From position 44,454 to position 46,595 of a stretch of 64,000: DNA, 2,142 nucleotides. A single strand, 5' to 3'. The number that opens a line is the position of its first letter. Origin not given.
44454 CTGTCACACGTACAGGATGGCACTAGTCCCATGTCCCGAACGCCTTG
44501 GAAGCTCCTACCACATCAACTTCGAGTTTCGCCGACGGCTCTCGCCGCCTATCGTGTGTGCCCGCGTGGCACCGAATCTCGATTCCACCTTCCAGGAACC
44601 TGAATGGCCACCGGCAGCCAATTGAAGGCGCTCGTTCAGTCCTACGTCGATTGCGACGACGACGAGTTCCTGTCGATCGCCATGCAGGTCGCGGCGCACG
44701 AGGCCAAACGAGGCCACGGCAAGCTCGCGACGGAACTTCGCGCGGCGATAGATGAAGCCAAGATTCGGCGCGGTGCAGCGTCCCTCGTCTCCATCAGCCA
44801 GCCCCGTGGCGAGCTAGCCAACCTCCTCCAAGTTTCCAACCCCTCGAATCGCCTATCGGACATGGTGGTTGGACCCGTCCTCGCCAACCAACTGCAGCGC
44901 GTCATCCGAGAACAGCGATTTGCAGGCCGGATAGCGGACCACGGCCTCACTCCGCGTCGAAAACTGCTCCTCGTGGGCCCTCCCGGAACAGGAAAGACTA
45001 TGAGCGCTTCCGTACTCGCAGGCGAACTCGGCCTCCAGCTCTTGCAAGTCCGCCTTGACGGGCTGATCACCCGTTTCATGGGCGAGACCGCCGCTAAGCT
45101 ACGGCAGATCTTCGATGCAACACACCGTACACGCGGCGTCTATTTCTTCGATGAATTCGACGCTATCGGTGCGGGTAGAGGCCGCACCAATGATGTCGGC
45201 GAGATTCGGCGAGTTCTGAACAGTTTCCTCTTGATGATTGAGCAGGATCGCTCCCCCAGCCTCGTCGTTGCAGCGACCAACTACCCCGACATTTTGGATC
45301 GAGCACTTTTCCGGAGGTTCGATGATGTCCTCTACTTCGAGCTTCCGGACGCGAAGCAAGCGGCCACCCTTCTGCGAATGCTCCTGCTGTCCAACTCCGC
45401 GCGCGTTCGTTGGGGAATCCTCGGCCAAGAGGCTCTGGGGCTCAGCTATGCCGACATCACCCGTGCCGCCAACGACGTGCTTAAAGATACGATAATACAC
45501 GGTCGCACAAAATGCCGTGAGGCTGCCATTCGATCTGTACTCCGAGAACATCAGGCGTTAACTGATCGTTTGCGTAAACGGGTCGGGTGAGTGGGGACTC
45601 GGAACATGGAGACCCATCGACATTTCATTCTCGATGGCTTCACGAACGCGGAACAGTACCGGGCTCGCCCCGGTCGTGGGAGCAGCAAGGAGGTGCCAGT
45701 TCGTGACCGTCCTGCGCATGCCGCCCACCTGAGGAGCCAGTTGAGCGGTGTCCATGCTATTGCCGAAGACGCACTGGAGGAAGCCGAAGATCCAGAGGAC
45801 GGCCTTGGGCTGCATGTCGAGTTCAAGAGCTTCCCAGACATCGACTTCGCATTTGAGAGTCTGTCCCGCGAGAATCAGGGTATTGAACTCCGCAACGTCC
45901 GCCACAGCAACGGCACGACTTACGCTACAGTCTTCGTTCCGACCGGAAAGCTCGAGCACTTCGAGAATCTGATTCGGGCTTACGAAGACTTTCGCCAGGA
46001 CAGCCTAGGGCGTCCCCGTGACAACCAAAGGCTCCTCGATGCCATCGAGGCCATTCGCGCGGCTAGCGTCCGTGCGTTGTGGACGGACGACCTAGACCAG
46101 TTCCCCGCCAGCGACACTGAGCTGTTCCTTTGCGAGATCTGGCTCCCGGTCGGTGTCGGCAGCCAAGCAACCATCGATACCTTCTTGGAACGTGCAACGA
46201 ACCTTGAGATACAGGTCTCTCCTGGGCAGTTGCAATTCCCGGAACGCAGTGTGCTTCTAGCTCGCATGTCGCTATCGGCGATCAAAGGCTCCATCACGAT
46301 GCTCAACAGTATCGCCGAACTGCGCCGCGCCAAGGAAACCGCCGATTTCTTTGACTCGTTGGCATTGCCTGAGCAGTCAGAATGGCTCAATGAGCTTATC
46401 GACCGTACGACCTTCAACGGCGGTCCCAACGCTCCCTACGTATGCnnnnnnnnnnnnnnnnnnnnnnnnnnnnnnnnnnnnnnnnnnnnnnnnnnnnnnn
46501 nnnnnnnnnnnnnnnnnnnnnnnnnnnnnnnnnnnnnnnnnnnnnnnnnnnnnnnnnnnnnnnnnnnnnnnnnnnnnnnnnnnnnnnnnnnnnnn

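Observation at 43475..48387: Lower-G+C islet with an abutting AAA+ ATPase / S8 subtilase operon (ietAS-like candidate defence module)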

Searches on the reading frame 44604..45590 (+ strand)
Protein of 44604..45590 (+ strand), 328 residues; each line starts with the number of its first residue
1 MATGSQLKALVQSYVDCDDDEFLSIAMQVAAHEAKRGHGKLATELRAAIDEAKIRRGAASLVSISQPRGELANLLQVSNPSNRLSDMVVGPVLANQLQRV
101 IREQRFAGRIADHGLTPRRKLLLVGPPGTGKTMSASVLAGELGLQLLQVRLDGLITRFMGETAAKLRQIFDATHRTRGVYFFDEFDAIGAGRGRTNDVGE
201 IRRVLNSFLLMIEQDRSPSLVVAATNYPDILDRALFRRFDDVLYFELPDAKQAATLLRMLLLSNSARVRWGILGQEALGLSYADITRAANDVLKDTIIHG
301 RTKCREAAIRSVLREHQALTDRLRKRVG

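Call 4: search_protein_families(library=padloc, proteins=[window:44604-45590:+], max_evalue=0.01)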
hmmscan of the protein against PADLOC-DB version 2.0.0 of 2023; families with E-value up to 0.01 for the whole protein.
window:44604-45590:+ (328 aa): 8 families
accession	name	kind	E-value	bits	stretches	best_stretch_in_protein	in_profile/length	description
PDLC04232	IetA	-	7.2e-69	230.7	1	1-318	1-318/330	-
PDLC02196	IetA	-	4.6e-65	218.5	1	3-318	3-323/374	-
PDLC02195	IetA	-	1.5e-49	167.3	1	72-314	89-335/395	-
PDLC04231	IetA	-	1e-38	131.7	1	2-255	2-254/262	-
PDLC00914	TRIP13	-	1.9e-11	42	1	122-262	75-232/302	TRIP13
PDLC00915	TRIP13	-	1.8e-10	38.7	1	121-261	66-224/302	TRIP13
PDLC04140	mad8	-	0.0037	14.8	0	114-145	23-54/314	mads_8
PDLC03838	DolB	-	0.0064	13.8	0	121-187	169-240/375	-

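Call 5: search_protein_families(library=pfam, proteins=[window:44604-45590:+], max_evalue=0.01)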
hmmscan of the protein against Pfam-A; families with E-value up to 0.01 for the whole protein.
window:44604-45590:+ (328 aa): 7 families
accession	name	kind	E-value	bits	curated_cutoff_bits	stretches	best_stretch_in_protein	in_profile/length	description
PF00004.35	AAA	-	5.3e-29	101.8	21.2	1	121-246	1-130/131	ATPase family associated with various cellular activities (AAA)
PF13671.12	AAA_33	-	0.00011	23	27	1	121-179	2-58/143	AAA domain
PF13401.12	AAA_22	-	0.00022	22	27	0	120-142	7-29/130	AAA domain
PF05496.18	RuvB_N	-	0.00032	20.9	27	1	94-168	16-81/159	Holliday junction DNA helicase RuvB P-loop domain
PF20720.3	nSTAND3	-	0.00036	20.7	27.2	1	115-213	14-100/155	Novel STAND NTPase 3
PF01078.27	Mg_chelatase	-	0.0009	19.1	20.3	1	118-140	22-44/207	Magnesium chelatase, subunit ChlI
PF07728.20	AAA_5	-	0.003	18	22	0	121-146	2-28/139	AAA domain (dynein-related subfamily)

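Call 11: search_protein_families(library=ncbifam, proteins=[window:44604-45590:+], max_evalue=0.01)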
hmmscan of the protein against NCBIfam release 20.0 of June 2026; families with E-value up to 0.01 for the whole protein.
window:44604-45590:+ (328 aa): 26 families (the best 25 are shown)
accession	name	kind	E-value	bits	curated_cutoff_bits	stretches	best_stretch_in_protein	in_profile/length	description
NF042959.1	IteA_antiphage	equivalog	2.7e-52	178.1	510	1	61-320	68-328/367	anti-phage ATPase IteA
TIGR01243.1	CDC48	subfamily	1.9e-25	89.3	802.65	1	113-258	482-632/733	CDC48 family AAA ATPase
TIGR01241.2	FtsH_fam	equivalog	2.9e-25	89.1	600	1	120-291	197-377/598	ATP-dependent zinc metalloprotease FtsH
NF003069.1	PRK03992.1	subfamily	1e-24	87.4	500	1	112-289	159-345/379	proteasome-activating nucleotidase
TIGR01242.2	TIGR01242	subfamily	3.6e-23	82.2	500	1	113-259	143-296/362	proteasome-activating nucleotidase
NF041006.2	cell_div_CdvC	equivalog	1.2e-20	73.8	650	1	117-260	133-285/370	cell division protein CdvC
NF008004.0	PRK10733.1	equivalog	3.7e-20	71.5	1008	1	109-291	176-367/644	ATP-dependent zinc metalloprotease FtsH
NF047747.1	PrtsmActNtasePan2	equivalog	6.6e-20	71.7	700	1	110-311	177-387/397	proteasome-activating nucleotidase Pan2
NF047748.1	PrtsmActNtasePan1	equivalog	1.4e-18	67.2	750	1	110-289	174-362/405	proteasome-activating nucleotidase Pan1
TIGR03922.1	T7SS_EccA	equivalog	2.9e-14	52.6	466.65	1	119-235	313-432/557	type VII secretion AAA-ATPase EccA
TIGR03689.1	pup_AAA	equivalog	1.8e-12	46.8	504.75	1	112-260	210-377/512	proteasome ATPase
NF003229.0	PRK04195.1-5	equivalog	9.1e-08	31.2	280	1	118-227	44-145/413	replication factor C large subunit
NF003233.0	PRK04195.2-3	equivalog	5.5e-06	25.5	471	1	116-229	36-141/504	replication factor C large subunit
TIGR02881.1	spore_V_K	equivalog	8.7e-05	21.7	422.95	1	120-233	44-157/261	stage V sporulation protein K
NF003227.0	PRK04195.1-2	equivalog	0.00025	19.9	502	1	113-191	37-116/487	replication factor C large subunit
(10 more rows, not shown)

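Call 36: search_solved_structures(query=window:44604-45587:+, max_evalue=1e-10)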
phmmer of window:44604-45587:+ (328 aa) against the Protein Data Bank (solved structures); distinct sequences matched with E-value up to 1e-10: 261 (the best 60 are shown).
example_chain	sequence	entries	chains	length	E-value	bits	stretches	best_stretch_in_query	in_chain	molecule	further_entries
7wub_C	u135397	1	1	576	1.4e-46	162.5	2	106-293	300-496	Transitional endoplasmic reticulum ATPase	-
7wub_D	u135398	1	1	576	1.5e-46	162.4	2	106-293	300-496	Transitional endoplasmic reticulum ATPase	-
6mck_A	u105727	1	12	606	1.9e-46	162.1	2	106-292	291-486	Transitional endoplasmic reticulum ATPase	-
7rlb_A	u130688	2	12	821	2.1e-46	161.9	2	106-292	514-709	Transitional endoplasmic reticulum ATPase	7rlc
5c18_A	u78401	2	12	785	3.2e-46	161.3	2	106-295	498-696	Transitional endoplasmic reticulum ATPase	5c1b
7rlh_A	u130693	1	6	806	3.4e-46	161.2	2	106-292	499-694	Transitional endoplasmic reticulum ATPase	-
7rlj_A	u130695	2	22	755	3.6e-46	161.2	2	106-292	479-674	Transitional endoplasmic reticulum ATPase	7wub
7rlg_A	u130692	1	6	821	3.7e-46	161.1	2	106-292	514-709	Transitional endoplasmic reticulum ATPase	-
8yka_A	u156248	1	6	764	3.7e-46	161.1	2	106-292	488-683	Transitional endoplasmic reticulum ATPase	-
7mdm_B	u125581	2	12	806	4.1e-46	161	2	106-292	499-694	Transitional endoplasmic reticulum ATPase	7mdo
7y4w_A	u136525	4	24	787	4.2e-46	160.9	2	106-292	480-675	Transitional endoplasmic reticulum ATPase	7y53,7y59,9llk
7bp9_A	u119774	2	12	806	4.5e-46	160.8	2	106-292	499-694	Transitional endoplasmic reticulum ATPase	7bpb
5c19_A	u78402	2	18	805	4.5e-46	160.8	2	106-292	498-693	Transitional endoplasmic reticulum ATPase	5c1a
7bp8_A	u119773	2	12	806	4.5e-46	160.8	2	106-292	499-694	Transitional endoplasmic reticulum ATPase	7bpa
10qq_A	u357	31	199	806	4.5e-46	160.8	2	106-292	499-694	Transitional endoplasmic reticulum ATPase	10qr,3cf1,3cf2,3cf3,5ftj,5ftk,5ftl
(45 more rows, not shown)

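Call 45: search_protein_families(library=phrogs, proteins=[window:44604-45587:+], max_evalue=0.1)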
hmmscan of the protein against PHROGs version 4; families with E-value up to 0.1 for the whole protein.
window:44604-45587:+ (328 aa): 20 families
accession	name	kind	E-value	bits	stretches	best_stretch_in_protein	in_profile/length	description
phrog_3757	-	unknown function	1.8e-82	278.7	1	1-318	1-329/367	-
phrog_10401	-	other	3e-31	109.9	1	96-265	450-604/667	ATPase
phrog_30773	-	unknown function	6.1e-23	82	1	119-291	197-379/666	-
phrog_9172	-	unknown function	2.4e-20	73.9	1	115-258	105-255/509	-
phrog_8638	-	unknown function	1.6e-19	71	1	102-296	289-493/568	-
phrog_4339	-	unknown function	2.8e-09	37.6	1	105-227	302-411/552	-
phrog_168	-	DNA, RNA and nucleotide metabolism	5.9e-08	33.8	1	119-253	43-164/314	clamp loader of DNA polymerase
phrog_7485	-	unknown function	1.1e-07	32.2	1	111-252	220-366/430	-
phrog_11838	-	DNA, RNA and nucleotide metabolism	4.6e-06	27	1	119-195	41-117/420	clamp loader of DNA polymerase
phrog_10440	-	unknown function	0.00053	19.6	1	114-259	228-365/483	-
phrog_5846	-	DNA, RNA and nucleotide metabolism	0.00054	20.3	1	95-187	26-105/380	clamp loader of DNA polymerase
phrog_249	-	moron, auxiliary metabolic gene and host takeover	0.0009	19.7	1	116-188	125-205/380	porphyrin biosynthesis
phrog_29662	-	other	0.0023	17.7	1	120-305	351-529/548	ATP-dependent protease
phrog_5534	-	unknown function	0.005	17.1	1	118-216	27-128/273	-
phrog_4871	-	other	0.009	15.5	0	116-147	494-528/764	ATP-dependent protease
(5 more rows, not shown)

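Call 76: find_related_loci(query=window:44604-45587:+, collection=metagenome_contigs, flank=6000)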
Query window:44604-45587:+ (328 aa) in metagenome_contigs; peptide patterns used: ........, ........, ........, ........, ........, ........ (x = any residue, [..] = any of these).
600 stretches matched a pattern (row limit reached: there are more); 527 encode a relative of the query (tblastn E <= 1e-3); the best 80 are kept; 80 distinct loci.
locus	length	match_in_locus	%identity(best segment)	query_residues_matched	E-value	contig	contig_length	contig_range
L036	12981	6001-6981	69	1-326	2e-145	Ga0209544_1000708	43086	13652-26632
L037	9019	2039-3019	68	1-326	3e-142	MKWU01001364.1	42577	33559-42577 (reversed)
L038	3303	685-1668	68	1-327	3e-146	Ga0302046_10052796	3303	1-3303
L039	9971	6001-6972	67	1-323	1e-140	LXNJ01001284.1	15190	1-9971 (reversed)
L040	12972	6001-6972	67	1-323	3e-139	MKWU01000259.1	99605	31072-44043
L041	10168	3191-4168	67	1-325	8e-139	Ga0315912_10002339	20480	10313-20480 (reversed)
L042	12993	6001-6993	63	1-325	3e-135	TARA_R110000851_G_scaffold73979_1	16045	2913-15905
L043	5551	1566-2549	66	1-327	1e-135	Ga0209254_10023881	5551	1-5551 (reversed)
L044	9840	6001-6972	66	1-323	8e-135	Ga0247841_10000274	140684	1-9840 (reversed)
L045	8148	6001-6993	63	1-325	2e-134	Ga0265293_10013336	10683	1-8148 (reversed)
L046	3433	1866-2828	64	1-328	9e-138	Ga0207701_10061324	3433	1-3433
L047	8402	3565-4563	65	1-327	1e-133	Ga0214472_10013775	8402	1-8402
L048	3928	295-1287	63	1-325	1e-135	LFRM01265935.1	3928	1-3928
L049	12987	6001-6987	64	1-325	2e-132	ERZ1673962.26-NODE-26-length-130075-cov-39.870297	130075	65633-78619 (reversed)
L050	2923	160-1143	63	1-327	8e-138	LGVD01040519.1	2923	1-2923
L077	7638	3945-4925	63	1-323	2e-127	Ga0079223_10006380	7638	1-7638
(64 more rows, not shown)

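Call 81: search_protein_families(library=pfam, proteins=[L077:4959-6527:+, L077:1996-3771:+, L040:7861-8772:+, L040:9069-10133:+, L040:7437-7931:+], max_evalue=0.001)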
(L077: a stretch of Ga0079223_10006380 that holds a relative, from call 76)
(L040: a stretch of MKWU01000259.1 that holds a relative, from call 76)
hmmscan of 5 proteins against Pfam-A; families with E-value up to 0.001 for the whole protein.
L077:4959-6527:+ (523 aa): 3 families
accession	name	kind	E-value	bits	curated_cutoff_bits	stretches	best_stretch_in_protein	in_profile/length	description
PF21247.3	Fic-like_C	-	4.4e-22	78.2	27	1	453-512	7-64/64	Filamentation induced by cAMP protein Fic-like, C-terminal domain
PF04326.19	SLFN_AlbA_2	-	1.9e-11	45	25.3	1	26-155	1-117/118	Schlafen, AlbA_2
PF13749.12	HATPase_c_4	-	2.6e-09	37.4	26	1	331-413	3-84/89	Putative ATP-dependent DNA helicase recG C-terminal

L077:1996-3771:+ (592 aa): 3 families
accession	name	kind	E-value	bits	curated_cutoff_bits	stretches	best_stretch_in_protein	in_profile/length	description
PF01935.23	DUF87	-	1.1e-19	71.8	23.2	1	143-317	3-162/220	Helicase HerA, central domain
PF10412.15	TrwB_AAD_bind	-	6.6e-06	25.7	20.5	1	162-213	15-65/387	Type IV secretion-system coupling protein DNA-binding domain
PF01580.24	FtsK_SpoIIIE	-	0.0003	20.7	24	0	138-189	17-66/221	FtsK/SpoIIIE family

L040:7861-8772:+ (304 aa): 0 families

L040:9069-10133:+ (355 aa): 0 families

L040:7437-7931:+ (165 aa): 0 families

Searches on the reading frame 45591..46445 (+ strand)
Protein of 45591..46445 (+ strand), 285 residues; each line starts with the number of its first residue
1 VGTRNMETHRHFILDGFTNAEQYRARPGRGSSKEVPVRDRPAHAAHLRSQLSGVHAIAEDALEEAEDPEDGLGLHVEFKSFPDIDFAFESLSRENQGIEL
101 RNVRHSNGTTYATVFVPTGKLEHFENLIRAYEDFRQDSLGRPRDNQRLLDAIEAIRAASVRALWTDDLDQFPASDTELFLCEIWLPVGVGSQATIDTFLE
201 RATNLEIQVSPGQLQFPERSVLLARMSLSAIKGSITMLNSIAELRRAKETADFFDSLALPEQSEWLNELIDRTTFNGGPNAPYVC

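Call 95: search_protein_families(library=pfam, proteins=[window:45591-46445:+], max_evalue=10)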
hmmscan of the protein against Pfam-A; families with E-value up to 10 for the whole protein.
window:45591-46445:+ (285 aa): 0 families

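Call 101: search_protein_representatives(protein=window:45591-46430:+)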
Query: 280 residues. Proteins with E-value up to 0.001 (for the whole library): 1331; up to 1e-10: 820; up to 1e-30: 87. The best 150 are listed.
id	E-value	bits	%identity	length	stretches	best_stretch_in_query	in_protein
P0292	1.3e-80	287.2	51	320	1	7-276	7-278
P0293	1.8e-74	267.1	51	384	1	3-277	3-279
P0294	1.1e-73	264.4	52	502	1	9-275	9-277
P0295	1.4e-73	264.1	49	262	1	5-260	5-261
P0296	2.1e-66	240.6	57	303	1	69-275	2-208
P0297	9.7e-65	235.2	59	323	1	76-275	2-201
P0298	5.7e-62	226.1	45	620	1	9-276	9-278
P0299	4.4e-55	203.5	44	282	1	9-274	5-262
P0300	1.2e-54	202.0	48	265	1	6-230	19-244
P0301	1.3e-54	201.9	50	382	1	8-237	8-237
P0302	1.9e-53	198.1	43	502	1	7-273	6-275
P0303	2.7e-53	197.6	43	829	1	5-274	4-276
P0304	9.0e-53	195.9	39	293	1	6-276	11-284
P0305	2.3e-51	191.3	53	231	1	86-275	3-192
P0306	1.3e-49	185.5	56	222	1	8-190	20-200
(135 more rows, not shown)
